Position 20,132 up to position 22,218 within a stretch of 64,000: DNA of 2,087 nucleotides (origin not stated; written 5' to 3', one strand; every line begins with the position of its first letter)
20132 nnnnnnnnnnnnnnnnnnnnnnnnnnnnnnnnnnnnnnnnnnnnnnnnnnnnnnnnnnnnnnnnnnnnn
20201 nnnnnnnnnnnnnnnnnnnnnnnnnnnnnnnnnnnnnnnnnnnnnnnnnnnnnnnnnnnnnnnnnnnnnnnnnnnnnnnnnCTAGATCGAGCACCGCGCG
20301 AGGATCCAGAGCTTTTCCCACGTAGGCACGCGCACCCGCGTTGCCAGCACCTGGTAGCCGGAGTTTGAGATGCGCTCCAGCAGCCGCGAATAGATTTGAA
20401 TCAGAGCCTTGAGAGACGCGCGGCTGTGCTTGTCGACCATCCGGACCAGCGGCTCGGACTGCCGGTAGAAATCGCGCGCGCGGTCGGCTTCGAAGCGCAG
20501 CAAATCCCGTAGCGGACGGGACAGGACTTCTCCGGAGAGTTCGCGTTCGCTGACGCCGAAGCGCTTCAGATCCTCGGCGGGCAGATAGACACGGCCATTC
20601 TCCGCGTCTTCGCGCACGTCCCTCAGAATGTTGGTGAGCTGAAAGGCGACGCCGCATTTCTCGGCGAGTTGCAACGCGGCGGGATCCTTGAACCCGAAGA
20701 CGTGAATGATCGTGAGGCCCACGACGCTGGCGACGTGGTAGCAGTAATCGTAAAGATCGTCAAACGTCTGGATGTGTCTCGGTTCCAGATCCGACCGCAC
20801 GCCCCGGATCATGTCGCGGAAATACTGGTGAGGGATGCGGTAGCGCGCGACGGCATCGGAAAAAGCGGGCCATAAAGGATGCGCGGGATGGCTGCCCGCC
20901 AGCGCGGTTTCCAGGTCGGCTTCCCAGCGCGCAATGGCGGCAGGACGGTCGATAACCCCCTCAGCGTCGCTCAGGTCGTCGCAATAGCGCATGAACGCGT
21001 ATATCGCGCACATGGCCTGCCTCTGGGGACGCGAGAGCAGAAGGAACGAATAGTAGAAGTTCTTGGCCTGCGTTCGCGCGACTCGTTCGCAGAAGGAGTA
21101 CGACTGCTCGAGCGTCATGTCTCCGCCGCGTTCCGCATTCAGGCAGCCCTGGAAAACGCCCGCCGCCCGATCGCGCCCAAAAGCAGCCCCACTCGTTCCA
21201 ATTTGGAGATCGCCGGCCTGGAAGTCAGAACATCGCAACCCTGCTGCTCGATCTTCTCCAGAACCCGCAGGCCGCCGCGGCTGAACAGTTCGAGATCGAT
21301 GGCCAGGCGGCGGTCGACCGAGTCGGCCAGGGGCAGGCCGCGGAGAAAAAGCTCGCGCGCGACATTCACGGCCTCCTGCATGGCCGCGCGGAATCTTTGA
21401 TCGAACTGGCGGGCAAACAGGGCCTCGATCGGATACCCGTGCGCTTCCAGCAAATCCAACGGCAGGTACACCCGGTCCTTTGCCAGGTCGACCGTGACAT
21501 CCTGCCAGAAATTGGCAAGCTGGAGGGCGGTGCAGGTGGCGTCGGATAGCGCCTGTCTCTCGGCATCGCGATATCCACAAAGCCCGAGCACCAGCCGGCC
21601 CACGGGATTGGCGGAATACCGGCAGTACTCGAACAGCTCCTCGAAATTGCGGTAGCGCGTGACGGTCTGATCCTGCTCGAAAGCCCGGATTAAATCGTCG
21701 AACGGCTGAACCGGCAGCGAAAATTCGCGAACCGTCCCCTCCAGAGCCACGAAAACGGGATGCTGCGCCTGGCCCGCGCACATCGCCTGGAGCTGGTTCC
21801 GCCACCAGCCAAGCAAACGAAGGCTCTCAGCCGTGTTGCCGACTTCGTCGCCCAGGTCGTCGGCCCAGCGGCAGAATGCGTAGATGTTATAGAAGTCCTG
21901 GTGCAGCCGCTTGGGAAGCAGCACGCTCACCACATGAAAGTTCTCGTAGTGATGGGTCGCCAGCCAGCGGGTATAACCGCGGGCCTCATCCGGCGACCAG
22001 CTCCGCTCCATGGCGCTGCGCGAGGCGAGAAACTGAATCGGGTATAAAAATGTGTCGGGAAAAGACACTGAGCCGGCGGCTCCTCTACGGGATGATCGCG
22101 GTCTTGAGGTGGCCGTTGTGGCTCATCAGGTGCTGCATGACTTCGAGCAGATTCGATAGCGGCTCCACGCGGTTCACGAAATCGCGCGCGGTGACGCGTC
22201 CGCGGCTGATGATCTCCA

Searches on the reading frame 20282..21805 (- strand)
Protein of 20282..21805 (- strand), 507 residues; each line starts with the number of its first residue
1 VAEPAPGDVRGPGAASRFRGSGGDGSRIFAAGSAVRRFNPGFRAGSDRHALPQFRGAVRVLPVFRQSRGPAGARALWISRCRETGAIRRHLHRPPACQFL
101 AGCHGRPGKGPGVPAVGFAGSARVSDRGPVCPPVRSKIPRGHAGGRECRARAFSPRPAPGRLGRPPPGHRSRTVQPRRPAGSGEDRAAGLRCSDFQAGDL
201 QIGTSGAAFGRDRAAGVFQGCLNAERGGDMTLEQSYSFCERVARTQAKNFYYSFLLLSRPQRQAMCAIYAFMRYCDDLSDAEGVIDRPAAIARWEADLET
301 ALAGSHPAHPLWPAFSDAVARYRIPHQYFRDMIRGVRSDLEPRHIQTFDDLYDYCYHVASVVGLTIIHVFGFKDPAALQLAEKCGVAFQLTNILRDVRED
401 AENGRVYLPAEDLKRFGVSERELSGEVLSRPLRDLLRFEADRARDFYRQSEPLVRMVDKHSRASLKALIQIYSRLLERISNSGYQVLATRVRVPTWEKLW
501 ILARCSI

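Call 6: search_protein_families(library=pfam, proteins=[window:20282-21805:-])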
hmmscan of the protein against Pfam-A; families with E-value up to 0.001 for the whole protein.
window:20282-21805:- (507 aa): 1 family
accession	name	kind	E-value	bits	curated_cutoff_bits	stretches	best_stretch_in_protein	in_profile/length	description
PF00494.24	SQS_PSY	-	1.7e-77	261.1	26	1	244-497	2-263/263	Squalene/phytoene synthase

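Call 7: search_protein_families(library=ncbifam, proteins=[window:20282-21805:-])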
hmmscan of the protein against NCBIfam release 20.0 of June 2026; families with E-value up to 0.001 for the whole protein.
window:20282-21805:- (507 aa): 6 families
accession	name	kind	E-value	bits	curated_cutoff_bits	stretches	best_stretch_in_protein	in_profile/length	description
TIGR03465.1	HpnD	equivalog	7.6e-80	267.8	278.6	1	243-506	2-265/267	presqualene diphosphate synthase HpnD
NF045686.1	PhytoSynCyanob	equivalog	1.5e-60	204.9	550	1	230-503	15-301/310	15-cis-phytoene synthase CrtB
TIGR03464.1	HpnC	equivalog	3.5e-57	193.9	250.45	1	243-504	2-264/267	squalene synthase HpnC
NF045921.1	PhytnSynCrtBRhod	equivalog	5.8e-39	134.4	500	1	233-505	4-275/307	15-cis-phytoene synthase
NF042419.1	Phyto_syn_CrtB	equivalog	2.7e-35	122.4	480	1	247-504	15-281/306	15-cis-phytoene synthase CrtB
TIGR01559.1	squal_synth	equivalog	1.5e-08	34.2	286.75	1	346-416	130-206/337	squalene synthase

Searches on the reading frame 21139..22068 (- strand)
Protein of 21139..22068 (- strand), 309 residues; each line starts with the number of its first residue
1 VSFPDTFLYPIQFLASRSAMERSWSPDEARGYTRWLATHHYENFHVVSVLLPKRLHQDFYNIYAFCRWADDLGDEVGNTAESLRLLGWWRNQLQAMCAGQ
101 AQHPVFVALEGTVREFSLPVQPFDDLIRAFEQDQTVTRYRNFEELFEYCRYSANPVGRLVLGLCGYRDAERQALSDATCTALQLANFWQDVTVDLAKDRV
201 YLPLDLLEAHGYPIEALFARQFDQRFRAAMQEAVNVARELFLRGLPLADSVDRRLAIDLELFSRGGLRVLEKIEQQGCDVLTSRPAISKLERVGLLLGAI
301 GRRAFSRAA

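Call 6: search_protein_families(library=pfam, proteins=[window:21139-22068:-])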
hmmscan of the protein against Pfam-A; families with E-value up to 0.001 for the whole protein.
window:21139-22068:- (309 aa): 1 family
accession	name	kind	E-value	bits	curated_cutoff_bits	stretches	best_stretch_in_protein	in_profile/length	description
PF00494.24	SQS_PSY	-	1.8e-68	231.5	26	1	38-290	2-262/263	Squalene/phytoene synthase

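Call 7: search_protein_families(library=ncbifam, proteins=[window:21139-22068:-])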
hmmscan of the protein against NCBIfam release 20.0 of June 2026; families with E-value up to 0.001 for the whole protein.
window:21139-22068:- (309 aa): 5 families
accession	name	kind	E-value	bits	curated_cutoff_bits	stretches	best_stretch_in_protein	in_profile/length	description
TIGR03464.1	HpnC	equivalog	1.3e-105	352.7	250.45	1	37-299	2-265/267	squalene synthase HpnC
TIGR03465.1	HpnD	equivalog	3.7e-57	193.4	278.6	1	41-296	6-261/267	presqualene diphosphate synthase HpnD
NF045686.1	PhytoSynCyanob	equivalog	3.6e-35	121.6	550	1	16-296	7-300/310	15-cis-phytoene synthase CrtB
NF045921.1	PhytnSynCrtBRhod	equivalog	1.1e-27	97.3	500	1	42-305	19-281/307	15-cis-phytoene synthase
NF042419.1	Phyto_syn_CrtB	equivalog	6.7e-15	55.4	480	1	44-308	18-291/306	15-cis-phytoene synthase CrtB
